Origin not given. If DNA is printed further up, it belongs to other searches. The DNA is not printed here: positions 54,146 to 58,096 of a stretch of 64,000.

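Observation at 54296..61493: Two divergently transcribed giant (1216 and 1104 aa) uncharacterised secreted/membrane proteins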

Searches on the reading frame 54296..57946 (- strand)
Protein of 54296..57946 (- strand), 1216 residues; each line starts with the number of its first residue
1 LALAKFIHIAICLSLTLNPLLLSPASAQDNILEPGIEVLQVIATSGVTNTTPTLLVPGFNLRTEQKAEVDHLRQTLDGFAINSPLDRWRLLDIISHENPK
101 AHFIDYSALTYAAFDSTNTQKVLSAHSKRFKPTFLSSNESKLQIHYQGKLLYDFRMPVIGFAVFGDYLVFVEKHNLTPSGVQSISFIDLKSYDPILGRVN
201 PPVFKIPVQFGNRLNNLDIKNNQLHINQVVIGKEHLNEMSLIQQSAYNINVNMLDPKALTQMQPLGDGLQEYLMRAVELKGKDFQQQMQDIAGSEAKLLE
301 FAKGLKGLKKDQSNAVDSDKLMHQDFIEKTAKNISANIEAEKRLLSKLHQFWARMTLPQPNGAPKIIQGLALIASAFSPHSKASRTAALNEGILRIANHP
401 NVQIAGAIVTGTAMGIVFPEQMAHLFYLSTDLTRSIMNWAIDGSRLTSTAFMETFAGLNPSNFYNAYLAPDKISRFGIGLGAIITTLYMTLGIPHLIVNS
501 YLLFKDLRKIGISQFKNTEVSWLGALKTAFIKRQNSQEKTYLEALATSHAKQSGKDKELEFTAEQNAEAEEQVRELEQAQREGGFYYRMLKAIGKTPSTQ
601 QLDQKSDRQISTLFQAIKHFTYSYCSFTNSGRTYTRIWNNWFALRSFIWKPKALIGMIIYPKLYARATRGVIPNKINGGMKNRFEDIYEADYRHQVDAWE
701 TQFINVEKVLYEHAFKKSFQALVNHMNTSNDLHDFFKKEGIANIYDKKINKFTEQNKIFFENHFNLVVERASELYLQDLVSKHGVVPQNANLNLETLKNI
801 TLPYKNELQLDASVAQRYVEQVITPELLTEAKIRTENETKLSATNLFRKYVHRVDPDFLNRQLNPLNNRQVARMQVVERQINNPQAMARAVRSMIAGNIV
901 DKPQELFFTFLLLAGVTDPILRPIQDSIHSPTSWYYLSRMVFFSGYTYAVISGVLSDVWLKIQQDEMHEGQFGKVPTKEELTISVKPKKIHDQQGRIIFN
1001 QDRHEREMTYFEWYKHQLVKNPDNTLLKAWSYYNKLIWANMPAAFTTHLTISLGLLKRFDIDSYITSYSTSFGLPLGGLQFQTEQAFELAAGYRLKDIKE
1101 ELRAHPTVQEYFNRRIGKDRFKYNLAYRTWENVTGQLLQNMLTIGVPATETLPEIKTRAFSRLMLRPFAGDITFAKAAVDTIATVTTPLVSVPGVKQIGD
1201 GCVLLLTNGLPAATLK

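Call 6: search_protein_families(library=pfam, proteins=[window:54296-57946:-], max_evalue=1)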
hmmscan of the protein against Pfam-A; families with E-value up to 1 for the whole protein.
window:54296-57946:- (1216 aa): 0 families

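Call 7: search_protein_families(library=ncbifam, proteins=[window:54296-57946:-], max_evalue=1)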
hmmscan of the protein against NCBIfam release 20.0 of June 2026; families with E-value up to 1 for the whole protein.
window:54296-57946:- (1216 aa): 3 families
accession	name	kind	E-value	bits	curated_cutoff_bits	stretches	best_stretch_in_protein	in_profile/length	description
NF005317.0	PRK06851.1-1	equivalog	0.004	16.5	689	1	655-757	74-175/369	hypothetical protein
TIGR00949.1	2A76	subfamily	0.043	13.5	183.95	1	476-541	26-84/185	homoserine/threonine efflux transporter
NF003001.0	PRK03784.1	equivalog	0.09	11.9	334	1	393-442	135-185/332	vitamin B12 ABC transporter permease BtuC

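Call 13: find_homologous_proteins(query=window:54296-57946:-)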
Query window:54296-57946:- (1216 aa): 3 proteins with E <= 0.001 among 8000 candidates.
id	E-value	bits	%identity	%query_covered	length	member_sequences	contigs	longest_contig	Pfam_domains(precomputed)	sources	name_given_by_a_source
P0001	0.0e+0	2765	100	100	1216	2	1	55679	-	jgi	-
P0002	2.3e-198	680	34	99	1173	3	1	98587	-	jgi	jgi:hypothetical protein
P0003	4.6e-125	437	30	98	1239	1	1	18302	-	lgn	-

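Call 15: find_encoding_contigs(protein=P0002, flank=10000)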
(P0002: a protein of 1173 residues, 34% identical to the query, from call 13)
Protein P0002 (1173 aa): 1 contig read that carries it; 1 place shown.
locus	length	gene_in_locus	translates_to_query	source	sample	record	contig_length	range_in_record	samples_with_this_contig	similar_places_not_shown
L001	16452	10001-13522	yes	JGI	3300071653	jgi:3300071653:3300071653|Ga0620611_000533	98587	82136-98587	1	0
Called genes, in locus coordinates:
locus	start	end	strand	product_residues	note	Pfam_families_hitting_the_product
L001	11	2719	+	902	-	PF16078:2-oxogl_dehyd_N, PF00676:E1_dh, PF02779:Transket_pyr, PF16870:OxoGdeHyase_C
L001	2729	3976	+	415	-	PF00364:Biotin_lipoyl, PF02817:E3_binding, PF00198:2-oxoacid_dh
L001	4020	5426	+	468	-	PF00890:FAD_binding_2 (faint), PF01494:FAD_binding_3 (faint), PF03486:HI0933_like (faint), PF07992:Pyr_redox_2, PF12831:FAD_oxidored (weak), PF13738:Pyr_redox_3 (weak), PF00070:Pyr_redox, PF02852:Pyr_redox_dim, +1 more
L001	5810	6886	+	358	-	-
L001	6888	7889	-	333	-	PF00579:tRNA-synt_1b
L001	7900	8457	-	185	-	PF00080:Sod_Cu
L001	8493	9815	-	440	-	PF03562:MltA, PF06725:3D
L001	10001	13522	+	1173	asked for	-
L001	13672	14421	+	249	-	PF13428:TPR_14 (faint), PF14559:TPR_19 (faint), PF25064:ARM_TT21_5th (faint)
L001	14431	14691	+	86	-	-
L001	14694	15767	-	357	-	-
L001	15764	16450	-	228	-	?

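Call 16: find_encoding_contigs(protein=P0003, flank=10000)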
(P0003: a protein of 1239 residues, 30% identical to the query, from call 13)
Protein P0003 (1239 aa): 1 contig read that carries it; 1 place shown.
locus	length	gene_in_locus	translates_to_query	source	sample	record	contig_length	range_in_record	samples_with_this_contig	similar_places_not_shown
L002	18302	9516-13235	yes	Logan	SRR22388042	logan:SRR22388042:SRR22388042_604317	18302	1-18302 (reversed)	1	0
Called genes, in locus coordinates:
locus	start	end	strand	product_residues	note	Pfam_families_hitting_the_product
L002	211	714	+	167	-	-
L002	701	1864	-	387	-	-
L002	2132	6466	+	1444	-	PF26745:SPM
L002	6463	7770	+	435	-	-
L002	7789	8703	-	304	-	PF01252:Peptidase_A8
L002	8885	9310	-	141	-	-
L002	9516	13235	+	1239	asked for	-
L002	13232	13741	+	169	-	-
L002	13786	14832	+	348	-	PF00924:MS_channel_2nd, PF21082:MS_channel_3rd (weak)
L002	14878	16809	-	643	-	-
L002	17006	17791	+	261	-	PF10807:DUF2541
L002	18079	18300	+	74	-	?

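Call 28: search_solved_structures(query=A1, max_evalue=10)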
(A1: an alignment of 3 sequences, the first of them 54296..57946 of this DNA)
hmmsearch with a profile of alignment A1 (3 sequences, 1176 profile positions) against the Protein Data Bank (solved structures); distinct sequences matched with E-value up to 10: 2.
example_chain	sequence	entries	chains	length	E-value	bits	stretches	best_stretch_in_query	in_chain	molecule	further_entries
7uhf_A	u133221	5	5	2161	0.033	15.1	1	898-989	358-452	Voltage-dependent L-type calcium channel subunit alpha-1D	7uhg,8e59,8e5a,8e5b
8gl3_A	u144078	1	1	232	1.3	9.8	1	281-378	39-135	pRLB-519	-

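Call 32: search_protein_families(library=padloc, proteins=[window:54296-57946:-], max_evalue=1)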
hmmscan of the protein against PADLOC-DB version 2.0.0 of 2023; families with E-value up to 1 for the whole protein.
window:54296-57946:- (1216 aa): 0 families

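Call 33: search_protein_families(library=phrogs, proteins=[window:54296-57946:-], max_evalue=1)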
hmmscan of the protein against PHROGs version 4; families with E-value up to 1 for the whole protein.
window:54296-57946:- (1216 aa): 1 family
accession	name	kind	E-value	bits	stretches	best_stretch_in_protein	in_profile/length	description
phrog_30423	-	unknown function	0.34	12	0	952-965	25-38/56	-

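Call 44: search_protein_representatives(alignment_id=A3)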
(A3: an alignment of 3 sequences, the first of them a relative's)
Query: 3 sequences, 1176 profile positions. Proteins with E-value up to 0.001 (for the whole library): 248; up to 1e-10: 233; up to 1e-30: 198. The best 150 are listed.
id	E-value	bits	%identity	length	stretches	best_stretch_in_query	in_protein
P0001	0.0e+00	2013.4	-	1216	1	2-1171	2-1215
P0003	0.0e+00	1915.4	-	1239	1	1-1175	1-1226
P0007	0.0e+00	1367.1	-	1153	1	10-1172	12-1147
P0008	1.4e-277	940.4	-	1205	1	67-1166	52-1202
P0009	5.8e-276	935.0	-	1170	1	65-1171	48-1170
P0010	2.7e-275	932.8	-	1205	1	46-1170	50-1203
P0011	1.6e-264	897.2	-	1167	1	74-1173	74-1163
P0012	4.1e-250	849.4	-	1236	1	85-1170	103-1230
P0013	8.7e-248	841.7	-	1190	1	66-1169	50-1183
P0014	3.9e-235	799.8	-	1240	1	67-1171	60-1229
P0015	1.7e-232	791.1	-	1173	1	81-1173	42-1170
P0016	3.0e-231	786.9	-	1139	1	133-1168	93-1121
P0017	3.2e-231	786.8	-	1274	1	62-1171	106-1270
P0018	4.0e-230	783.2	-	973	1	224-1173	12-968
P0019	4.1e-228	776.5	-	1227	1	78-1171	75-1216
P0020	5.9e-228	776.0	-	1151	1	66-1168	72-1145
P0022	5.0e-225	766.3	-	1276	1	96-1171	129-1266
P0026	3.8e-212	723.7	-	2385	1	62-1143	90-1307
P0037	1.6e-194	665.2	-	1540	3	555-1171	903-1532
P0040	5.4e-184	630.4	-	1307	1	61-1175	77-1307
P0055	3.5e-159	548.3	-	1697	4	833-1150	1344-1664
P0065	5.5e-146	504.5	-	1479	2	686-1174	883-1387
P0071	3.2e-142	492.1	-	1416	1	145-1173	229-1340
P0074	3.5e-139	482.0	-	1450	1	139-1173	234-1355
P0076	1.0e-133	463.9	-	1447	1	144-1172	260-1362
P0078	3.2e-133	462.2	-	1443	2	127-1171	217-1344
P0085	9.0e-127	440.9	-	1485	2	144-1173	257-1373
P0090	9.9e-125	434.1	-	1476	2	684-1173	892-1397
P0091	1.8e-124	433.3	-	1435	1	145-1174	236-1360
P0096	2.2e-122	426.4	-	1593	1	139-1173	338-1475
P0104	7.6e-115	401.4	-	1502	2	596-1172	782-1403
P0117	2.3e-108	379.9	-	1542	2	685-1172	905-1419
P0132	2.7e-102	359.8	-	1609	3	566-1170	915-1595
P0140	9.7e-96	338.1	-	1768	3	681-1126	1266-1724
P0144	4.1e-92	326.1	-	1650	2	684-1171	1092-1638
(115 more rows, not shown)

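Call 59: list_cluster_members(proteins=[P0007, P0008, P0012, P0026, P0040, P0055, P0071, P0096, P0132, P0140])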
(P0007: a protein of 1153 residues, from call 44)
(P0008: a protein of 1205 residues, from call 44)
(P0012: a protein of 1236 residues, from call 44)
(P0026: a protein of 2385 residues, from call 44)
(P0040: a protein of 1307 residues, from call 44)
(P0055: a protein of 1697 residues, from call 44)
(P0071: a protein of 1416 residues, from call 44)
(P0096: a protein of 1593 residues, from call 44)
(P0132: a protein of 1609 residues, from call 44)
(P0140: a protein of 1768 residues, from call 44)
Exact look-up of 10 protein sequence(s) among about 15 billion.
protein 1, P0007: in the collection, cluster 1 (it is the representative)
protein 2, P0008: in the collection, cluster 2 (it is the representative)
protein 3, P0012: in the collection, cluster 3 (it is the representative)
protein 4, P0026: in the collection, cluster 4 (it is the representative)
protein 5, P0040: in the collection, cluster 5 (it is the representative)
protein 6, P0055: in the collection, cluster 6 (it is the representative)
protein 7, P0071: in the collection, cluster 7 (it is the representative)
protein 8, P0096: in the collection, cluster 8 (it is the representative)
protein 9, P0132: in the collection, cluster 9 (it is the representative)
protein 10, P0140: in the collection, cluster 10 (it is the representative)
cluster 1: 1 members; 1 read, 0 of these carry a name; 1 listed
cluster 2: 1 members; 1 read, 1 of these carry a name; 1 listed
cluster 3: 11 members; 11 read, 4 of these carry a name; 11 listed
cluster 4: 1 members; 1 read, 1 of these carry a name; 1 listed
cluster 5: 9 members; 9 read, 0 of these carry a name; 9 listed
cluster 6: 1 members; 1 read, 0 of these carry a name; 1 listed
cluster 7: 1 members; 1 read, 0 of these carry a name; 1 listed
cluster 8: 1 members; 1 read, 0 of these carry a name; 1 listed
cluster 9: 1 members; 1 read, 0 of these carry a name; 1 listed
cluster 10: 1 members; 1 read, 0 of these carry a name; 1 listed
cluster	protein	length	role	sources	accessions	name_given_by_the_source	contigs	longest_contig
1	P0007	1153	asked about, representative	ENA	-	-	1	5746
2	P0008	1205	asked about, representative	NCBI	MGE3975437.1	MAG: hypothetical protein AB7F59_13010 [Bdellovibrionales bacterium]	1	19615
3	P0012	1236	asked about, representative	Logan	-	-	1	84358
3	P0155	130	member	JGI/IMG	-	hypothetical protein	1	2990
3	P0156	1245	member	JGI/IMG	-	hypothetical protein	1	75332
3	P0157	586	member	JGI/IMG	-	hypothetical protein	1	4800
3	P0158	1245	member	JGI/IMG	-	hypothetical protein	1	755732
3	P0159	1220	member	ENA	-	-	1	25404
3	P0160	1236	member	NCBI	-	-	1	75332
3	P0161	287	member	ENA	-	-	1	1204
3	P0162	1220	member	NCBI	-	-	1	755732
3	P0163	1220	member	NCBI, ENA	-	-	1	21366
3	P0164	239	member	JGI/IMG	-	-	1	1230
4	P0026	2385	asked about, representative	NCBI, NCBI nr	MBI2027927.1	MAG: hypothetical protein HYS98_09040 [Deltaproteobacteria bacterium] | hypothetical protein [Deltaproteobacteria bacterium]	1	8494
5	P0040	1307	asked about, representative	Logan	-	-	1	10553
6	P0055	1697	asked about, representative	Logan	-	-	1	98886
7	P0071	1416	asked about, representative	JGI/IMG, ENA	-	-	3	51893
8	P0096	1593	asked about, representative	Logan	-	-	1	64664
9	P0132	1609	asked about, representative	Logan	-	-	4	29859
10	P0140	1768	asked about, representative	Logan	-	-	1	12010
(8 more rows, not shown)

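Call 61: find_encoding_contigs(protein=P0012, flank=8000, max_places=3)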
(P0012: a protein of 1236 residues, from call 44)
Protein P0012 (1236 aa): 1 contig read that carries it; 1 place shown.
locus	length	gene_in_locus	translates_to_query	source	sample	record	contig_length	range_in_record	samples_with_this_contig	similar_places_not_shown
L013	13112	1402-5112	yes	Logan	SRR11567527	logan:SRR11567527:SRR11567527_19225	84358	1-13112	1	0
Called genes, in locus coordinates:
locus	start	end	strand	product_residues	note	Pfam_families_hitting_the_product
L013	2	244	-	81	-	?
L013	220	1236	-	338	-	PF13416:SBP_bac_8 (weak), PF13343:SBP_bac_6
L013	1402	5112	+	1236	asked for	-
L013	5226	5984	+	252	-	PF00106:adh_short, PF13561:adh_short_C2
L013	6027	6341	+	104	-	-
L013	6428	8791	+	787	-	-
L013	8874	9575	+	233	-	PF06181:Urate_ox_N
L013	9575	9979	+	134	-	PF13442:Cytochrome_CBB3 (weak)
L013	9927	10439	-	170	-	-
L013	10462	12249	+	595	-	PF00664:ABC_membrane, PF00005:ABC_tran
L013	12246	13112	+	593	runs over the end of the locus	PF00664:ABC_membrane, PF00005:ABC_tran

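Call 62: find_encoding_contigs(protein=P0040, flank=8000, max_places=3)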
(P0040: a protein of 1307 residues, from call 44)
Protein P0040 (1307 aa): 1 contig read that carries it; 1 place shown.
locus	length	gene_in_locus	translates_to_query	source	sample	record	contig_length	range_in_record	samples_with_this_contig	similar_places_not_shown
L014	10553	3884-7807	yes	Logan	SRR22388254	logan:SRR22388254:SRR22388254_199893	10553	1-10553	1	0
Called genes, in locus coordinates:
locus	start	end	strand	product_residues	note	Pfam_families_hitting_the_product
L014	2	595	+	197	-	?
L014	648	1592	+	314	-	PF00126:HTH_1, PF03466:LysR_substrate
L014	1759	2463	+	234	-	-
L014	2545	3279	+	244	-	-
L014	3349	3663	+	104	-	-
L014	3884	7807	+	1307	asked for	-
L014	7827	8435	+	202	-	-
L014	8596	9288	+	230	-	-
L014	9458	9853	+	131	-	-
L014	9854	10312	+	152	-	PF02639:DUF188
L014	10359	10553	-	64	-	?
